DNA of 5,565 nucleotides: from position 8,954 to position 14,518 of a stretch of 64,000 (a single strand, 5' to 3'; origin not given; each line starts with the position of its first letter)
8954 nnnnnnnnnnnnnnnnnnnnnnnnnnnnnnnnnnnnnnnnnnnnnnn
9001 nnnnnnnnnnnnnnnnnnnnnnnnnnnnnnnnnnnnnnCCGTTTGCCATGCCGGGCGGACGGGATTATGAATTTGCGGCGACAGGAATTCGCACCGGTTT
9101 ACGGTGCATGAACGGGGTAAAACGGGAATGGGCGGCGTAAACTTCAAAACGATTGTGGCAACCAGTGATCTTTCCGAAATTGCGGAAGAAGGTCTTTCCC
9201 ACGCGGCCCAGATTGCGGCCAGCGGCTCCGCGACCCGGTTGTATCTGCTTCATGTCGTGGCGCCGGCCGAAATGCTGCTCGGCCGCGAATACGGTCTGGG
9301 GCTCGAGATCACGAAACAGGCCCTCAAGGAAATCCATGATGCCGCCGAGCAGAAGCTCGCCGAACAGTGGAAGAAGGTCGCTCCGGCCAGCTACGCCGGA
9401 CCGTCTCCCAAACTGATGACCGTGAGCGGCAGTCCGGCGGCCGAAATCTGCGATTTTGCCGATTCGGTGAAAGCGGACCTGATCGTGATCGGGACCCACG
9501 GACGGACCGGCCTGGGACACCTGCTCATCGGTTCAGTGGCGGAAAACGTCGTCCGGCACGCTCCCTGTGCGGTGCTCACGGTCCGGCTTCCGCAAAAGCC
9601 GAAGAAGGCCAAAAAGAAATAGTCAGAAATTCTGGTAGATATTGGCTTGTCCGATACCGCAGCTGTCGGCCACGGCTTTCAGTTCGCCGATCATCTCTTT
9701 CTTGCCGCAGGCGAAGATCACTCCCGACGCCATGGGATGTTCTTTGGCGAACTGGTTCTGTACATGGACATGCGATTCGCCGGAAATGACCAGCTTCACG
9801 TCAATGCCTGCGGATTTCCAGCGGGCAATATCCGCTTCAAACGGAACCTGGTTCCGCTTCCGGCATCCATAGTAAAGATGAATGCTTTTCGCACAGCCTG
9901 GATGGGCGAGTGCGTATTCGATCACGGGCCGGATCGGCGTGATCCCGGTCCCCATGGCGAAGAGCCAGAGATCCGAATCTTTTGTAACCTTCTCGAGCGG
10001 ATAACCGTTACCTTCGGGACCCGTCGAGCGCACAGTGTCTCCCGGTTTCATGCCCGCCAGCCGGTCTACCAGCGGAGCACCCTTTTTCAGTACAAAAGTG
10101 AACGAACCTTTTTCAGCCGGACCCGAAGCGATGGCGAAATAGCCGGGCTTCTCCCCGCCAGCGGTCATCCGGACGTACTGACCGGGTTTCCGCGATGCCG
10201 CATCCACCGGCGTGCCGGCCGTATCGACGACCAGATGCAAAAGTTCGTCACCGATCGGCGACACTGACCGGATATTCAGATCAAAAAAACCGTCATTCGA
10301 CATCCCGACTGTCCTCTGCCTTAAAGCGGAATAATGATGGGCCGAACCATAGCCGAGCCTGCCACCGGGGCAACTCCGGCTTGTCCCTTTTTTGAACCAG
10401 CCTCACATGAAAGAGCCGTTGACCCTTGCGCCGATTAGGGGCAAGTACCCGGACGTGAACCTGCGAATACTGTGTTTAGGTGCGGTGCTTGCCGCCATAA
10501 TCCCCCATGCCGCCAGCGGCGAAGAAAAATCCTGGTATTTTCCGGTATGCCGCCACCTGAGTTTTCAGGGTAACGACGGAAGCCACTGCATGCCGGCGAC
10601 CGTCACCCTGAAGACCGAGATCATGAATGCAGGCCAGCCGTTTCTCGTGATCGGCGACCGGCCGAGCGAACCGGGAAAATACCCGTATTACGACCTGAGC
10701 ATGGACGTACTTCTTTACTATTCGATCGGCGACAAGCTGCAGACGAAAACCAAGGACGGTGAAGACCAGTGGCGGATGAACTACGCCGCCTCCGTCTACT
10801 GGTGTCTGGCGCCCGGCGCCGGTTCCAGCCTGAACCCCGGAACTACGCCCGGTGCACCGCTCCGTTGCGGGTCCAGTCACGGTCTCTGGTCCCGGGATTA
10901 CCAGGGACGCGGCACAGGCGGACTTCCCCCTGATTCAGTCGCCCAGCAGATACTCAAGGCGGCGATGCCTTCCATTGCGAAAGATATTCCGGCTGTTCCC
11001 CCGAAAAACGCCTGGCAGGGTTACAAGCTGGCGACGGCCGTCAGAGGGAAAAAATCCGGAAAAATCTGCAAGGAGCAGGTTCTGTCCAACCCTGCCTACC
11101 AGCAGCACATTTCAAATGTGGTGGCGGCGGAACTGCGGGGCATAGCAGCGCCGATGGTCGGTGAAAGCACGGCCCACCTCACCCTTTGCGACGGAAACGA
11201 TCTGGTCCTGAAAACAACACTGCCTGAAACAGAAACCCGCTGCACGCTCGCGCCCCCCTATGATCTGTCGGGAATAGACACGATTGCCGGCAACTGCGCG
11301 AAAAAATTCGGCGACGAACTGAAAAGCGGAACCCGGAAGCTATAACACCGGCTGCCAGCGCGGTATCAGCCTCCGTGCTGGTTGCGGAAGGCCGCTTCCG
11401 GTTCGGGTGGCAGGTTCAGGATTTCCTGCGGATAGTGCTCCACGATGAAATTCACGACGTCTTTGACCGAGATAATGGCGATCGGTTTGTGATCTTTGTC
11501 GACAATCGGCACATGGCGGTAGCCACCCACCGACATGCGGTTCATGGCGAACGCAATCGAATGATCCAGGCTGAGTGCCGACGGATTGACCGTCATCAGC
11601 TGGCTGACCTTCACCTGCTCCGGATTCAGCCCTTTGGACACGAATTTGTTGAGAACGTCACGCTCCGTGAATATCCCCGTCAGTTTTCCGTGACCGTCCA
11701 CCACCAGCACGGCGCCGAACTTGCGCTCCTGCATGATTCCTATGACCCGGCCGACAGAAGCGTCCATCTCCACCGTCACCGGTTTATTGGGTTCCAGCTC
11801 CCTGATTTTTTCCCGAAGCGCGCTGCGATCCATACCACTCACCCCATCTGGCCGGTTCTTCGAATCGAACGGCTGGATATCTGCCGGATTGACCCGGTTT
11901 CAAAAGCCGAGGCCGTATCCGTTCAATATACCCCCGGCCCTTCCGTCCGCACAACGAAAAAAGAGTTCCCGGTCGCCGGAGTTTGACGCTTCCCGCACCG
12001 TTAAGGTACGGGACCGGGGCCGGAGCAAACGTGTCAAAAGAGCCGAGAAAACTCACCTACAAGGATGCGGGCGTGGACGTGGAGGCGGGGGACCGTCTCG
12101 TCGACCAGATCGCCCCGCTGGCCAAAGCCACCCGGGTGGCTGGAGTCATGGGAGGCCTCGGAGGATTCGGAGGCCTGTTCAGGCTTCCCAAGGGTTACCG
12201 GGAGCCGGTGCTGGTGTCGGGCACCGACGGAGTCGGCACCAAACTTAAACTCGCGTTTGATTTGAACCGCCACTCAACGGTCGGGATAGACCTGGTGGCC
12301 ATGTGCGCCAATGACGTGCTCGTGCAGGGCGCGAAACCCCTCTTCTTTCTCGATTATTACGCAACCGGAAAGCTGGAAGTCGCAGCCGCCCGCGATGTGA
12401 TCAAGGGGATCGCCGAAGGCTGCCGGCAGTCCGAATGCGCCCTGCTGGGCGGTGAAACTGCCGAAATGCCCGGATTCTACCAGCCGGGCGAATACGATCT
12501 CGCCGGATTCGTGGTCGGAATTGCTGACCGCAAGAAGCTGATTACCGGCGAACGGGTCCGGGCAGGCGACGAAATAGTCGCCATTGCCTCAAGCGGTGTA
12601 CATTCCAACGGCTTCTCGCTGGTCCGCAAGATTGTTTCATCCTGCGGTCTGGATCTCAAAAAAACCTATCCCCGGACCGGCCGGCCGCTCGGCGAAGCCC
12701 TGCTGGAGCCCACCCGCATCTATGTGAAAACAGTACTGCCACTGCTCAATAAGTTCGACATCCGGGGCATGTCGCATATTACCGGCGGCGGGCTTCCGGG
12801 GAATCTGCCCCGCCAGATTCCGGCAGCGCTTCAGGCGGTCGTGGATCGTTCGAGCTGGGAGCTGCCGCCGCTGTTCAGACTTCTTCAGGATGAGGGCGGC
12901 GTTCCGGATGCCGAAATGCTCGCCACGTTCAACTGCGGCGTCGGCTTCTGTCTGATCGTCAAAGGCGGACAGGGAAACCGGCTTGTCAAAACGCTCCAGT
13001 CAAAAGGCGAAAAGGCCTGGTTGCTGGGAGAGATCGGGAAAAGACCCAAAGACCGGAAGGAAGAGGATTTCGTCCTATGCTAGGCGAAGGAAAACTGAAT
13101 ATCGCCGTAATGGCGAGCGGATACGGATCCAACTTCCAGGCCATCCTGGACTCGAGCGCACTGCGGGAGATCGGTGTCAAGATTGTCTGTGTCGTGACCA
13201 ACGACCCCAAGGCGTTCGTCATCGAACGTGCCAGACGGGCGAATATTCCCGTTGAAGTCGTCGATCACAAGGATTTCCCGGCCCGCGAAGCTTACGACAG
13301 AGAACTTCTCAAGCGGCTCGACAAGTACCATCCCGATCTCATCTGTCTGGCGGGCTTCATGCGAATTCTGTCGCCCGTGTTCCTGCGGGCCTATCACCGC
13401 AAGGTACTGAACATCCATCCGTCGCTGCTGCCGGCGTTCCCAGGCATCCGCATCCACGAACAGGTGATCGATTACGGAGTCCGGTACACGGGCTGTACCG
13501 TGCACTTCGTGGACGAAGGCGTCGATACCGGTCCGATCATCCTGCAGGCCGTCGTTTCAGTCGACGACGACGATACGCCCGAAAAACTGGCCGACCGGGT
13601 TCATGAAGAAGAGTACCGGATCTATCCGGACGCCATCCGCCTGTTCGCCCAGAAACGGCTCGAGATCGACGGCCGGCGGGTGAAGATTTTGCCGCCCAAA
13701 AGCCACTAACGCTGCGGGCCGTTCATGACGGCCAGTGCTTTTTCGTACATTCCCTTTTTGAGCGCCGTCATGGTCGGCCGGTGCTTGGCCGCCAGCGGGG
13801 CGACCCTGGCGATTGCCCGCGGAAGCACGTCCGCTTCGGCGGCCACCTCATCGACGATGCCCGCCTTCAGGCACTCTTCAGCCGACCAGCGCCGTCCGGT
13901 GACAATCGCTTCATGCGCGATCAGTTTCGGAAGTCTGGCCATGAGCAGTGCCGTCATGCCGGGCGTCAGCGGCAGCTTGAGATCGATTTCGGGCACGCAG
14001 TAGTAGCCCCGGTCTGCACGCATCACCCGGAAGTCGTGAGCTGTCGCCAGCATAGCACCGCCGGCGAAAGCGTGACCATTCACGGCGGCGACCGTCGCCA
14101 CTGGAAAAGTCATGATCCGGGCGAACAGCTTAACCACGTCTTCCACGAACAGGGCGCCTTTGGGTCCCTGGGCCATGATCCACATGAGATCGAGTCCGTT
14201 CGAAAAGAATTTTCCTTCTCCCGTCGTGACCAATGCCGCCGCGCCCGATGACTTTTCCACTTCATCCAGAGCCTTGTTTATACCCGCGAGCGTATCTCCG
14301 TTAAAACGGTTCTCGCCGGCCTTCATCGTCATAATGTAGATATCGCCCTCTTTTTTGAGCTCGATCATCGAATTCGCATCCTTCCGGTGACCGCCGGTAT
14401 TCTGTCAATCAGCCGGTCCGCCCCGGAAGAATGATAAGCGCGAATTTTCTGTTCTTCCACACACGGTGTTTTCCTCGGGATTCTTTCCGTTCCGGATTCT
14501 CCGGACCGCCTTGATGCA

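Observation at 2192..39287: Recurrent TGAC-N6-GTCA operator: a candidate acyl-CoA/lipid regulon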

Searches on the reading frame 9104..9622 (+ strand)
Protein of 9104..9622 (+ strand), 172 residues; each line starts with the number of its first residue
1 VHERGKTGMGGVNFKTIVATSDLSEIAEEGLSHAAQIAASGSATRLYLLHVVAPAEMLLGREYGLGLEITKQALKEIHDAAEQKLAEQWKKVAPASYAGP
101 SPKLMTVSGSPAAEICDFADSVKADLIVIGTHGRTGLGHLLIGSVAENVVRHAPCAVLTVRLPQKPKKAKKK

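Call 11: search_protein_families(library=pfam, proteins=[window:9104-9622:+])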
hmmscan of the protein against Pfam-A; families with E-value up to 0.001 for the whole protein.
window:9104-9622:+ (172 aa): 1 family
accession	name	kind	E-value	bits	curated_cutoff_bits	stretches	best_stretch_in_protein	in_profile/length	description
PF00582.32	Usp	-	1.3e-33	116.9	24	1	14-161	2-141/141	Universal stress protein family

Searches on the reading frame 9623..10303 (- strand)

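Call 11: search_protein_families(library=pfam, proteins=[window:9623-10303:-])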
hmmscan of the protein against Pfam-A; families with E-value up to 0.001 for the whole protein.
window:9623-10303:- (226 aa): 1 family
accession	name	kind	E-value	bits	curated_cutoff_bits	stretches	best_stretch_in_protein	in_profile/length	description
PF00175.26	NAD_binding_1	-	1.2e-08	36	22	1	116-206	3-105/109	Oxidoreductase NAD-binding domain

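Call 50: search_protein_families(library=ncbifam, proteins=[window:9623-10303:-], max_evalue=0.00001)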
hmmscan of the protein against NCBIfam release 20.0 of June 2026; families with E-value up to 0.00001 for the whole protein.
window:9623-10303:- (226 aa): 13 families
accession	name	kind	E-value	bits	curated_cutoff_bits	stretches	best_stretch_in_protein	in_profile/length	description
NF006220.0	PRK08345.1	subfamily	3e-19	69.4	395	1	39-182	44-186/294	cytochrome-c3 hydrogenase subunit gamma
NF040830.1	sulfhyd_ShyC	equivalog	1.6e-14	53.7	600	1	38-166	39-164/288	NAD(P)-dependent hydrogenase/sulfhydrogenase 2 subunit gamma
TIGR02911.1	sulfite_red_B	equivalog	2.8e-14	52.9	288.6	1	38-171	31-160/261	anaerobic sulfite reductase subunit AsrB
NF040835.1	sulfhyd_HydG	equivalog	5.9e-14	52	650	1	37-133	49-144/292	NADPH-dependent hydrogenase/sulfhydrogenase 1 subunit gamma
NF040810.1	BenC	equivalog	7.9e-11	41.7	430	1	8-223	106-326/333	benzoate 1,2-dioxygenase electron transfer component BenC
NF005963.0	PRK08051.1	equivalog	8.2e-10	38.4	230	1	12-171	9-164/233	NAD(P)H-flavin reductase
NF000799.0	PRK00054.1-4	equivalog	1.4e-09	37.4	314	1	11-209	9-203/258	dihydroorotate dehydrogenase electron transfer subunit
TIGR02160.1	PA_CoA_Oxy5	hypoth_equivalog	2.3e-08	33.2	420.8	1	84-164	84-163/352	1,2-phenylacetyl-CoA epoxidase subunit PaaE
NF000796.0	PRK00054.1-1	equivalog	2.4e-08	33.5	224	1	37-213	28-190/254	dihydroorotate dehydrogenase electron transfer subunit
NF045803.1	MethMoxFADbindMmoC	equivalog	9.7e-08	31.1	500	1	7-224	107-337/343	aromatic/alkene monooxygenase hydroxylase FAD-binding subunit MmoC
NF008822.0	PRK11872.1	equivalog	5.9e-07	28.8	402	1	21-223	123-331/341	anthranilate 1,2-dioxygenase electron transfer component AntC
NF000798.0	PRK00054.1-3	equivalog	7.8e-07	29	219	1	34-208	27-190/244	dihydroorotate dehydrogenase electron transfer subunit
TIGR03224.1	benzo_boxA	equivalog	4.8e-06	25.7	459.2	1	82-182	241-345/411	benzoyl-CoA 2,3-epoxidase subunit BoxA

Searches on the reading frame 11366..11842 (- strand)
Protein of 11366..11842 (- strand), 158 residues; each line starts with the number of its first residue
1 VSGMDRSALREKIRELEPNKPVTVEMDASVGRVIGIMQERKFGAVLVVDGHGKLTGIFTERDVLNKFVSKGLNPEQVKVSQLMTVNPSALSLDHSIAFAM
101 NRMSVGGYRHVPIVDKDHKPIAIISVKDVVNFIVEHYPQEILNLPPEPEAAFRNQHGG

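Call 25: search_protein_families(library=pfam, proteins=[window:11366-11842:-])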
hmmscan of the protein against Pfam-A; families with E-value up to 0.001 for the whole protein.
window:11366-11842:- (158 aa): 1 family
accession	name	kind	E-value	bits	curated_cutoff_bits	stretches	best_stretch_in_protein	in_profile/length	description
PF00571.33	CBS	-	2.7e-23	82.5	24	2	15-67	3-55/57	CBS domain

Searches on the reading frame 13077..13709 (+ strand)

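Call 11: search_protein_families(library=pfam, proteins=[window:13077-13709:+])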
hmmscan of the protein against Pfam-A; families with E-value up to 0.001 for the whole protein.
window:13077-13709:+ (210 aa): 1 family
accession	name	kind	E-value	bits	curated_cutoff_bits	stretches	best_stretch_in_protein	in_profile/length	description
PF00551.24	Formyl_trans_N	-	2.1e-64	217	26.1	1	8-187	2-181/181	Formyl transferase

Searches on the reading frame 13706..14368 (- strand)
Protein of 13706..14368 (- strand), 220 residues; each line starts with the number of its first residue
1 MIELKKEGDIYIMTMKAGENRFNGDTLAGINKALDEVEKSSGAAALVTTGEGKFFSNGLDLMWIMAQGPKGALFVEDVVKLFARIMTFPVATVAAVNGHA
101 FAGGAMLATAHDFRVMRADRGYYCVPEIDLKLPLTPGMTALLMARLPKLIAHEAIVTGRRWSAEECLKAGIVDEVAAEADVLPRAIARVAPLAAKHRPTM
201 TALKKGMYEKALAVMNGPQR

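Call 11: search_protein_families(library=pfam, proteins=[window:13706-14368:-])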
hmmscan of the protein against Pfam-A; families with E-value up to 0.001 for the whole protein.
window:13706-14368:- (220 aa): 2 families
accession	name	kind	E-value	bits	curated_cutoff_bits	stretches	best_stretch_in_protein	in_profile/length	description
PF00378.25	ECH_1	-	8.1e-34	117.5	27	1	8-210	4-208/251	Enoyl-CoA hydratase/isomerase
PF16113.10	ECH_2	-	3.6e-15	56.8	27.2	1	20-192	13-187/335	Enoyl-CoA hydratase/isomerase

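Call 50: search_protein_families(library=ncbifam, proteins=[window:13706-14368:-], max_evalue=0.00001)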
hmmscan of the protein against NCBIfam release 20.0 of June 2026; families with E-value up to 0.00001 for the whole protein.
window:13706-14368:- (220 aa): 65 families (the best 25 are shown)
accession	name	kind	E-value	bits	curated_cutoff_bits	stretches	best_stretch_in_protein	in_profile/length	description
NF004858.0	PRK06213.1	equivalog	9.5e-25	87.6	171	1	2-212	5-214/230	crotonase/enoyl-CoA hydratase family protein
NF051848.1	EnCoAHydtEchA19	equivalog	4.9e-24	85.3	400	1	2-209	2-214/258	enoyl-CoA hydratase EchA19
NF046063.1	oxepin_alt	equivalog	2.8e-22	79.4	300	1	4-208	4-213/254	oxepin-CoA hydrolase, alternative type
NF005496.0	PRK07110.1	domain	4.3e-22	78.4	215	1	7-210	12-214/249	polyketide synthase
NF006100.0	PRK08252.1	subfamily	5.3e-22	78.6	282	1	3-195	6-196/254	crotonase/enoyl-CoA hydratase family protein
NF004475.0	PRK05809.1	subfamily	8.7e-21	74.6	394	1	2-206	6-212/260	short-chain-enoyl-CoA hydratase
NF006566.0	PRK09076.1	subfamily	2e-20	73.5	286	1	2-207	7-213/260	enoyl-CoA hydratase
NF007239.0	PRK09674.1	equivalog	2.1e-20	73.3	371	1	17-204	23-208/257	2,3-dehydroadipyl-CoA hydratase PaaF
NF005803.0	PRK07658.1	equivalog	4.7e-20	72.1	313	1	2-203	4-207/257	enoyl-CoA hydratase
NF006007.0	PRK08138.1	subfamily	8.5e-20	71.2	355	1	18-194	28-202/261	enoyl-CoA hydratase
NF005891.0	PRK07854.1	equivalog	1.3e-19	70.8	237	1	1-198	1-196/243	enoyl-CoA hydratase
TIGR02437.1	FadB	equivalog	2.8e-19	68.9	933.55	1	14-196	23-215/714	fatty acid oxidation complex subunit alpha FadB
NF004634.0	PRK05980.1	equivalog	6e-19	68.4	375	1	6-202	9-211/263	crotonase/enoyl-CoA hydratase family protein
NF008727.0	PRK11730.1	equivalog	6.6e-19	67.7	870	1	16-190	25-202/717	fatty acid oxidation complex subunit alpha FadB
NF005700.0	PRK07511.1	subfamily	7.3e-19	68.4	274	1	5-205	8-213/260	enoyl-CoA hydratase family protein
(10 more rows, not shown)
